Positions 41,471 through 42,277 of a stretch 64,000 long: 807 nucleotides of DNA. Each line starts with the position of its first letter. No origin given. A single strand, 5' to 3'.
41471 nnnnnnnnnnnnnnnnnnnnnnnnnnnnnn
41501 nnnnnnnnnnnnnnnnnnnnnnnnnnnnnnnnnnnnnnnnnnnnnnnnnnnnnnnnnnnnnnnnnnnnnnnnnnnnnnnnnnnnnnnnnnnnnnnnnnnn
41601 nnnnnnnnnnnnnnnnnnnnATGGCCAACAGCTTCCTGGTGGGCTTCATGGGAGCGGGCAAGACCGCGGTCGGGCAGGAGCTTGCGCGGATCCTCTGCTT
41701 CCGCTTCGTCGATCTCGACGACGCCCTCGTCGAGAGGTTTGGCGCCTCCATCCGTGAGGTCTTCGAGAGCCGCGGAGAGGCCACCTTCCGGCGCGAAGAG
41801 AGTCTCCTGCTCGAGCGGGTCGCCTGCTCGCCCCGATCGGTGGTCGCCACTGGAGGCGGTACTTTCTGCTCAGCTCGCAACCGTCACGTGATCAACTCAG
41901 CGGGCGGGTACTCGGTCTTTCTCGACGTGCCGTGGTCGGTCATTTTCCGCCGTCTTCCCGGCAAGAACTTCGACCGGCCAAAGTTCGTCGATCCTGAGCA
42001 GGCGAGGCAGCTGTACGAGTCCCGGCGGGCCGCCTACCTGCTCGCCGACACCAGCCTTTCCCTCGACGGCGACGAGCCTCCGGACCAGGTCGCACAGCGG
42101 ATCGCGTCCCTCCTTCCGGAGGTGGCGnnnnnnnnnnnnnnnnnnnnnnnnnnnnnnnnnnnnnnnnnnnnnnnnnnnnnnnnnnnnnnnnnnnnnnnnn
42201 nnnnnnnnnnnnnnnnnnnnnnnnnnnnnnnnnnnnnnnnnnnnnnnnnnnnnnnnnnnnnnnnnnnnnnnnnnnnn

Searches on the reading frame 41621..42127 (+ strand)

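Call 27: search_protein_families(library=pfam, proteins=[window:41621-42127:+], max_evalue=0.001)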
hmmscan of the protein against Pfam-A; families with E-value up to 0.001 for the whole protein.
window:41621-42127:+ (169 aa): 3 families
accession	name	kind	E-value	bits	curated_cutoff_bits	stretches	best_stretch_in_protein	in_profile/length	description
PF01202.28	SKI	-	2.9e-37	128.7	22.1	1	10-163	1-156/159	Shikimate kinase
PF13671.12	AAA_33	-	0.0001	23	27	1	5-130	3-135/143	AAA domain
PF13238.12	AAA_18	-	0.00087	20.2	29.4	0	5-112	2-108/128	AAA domain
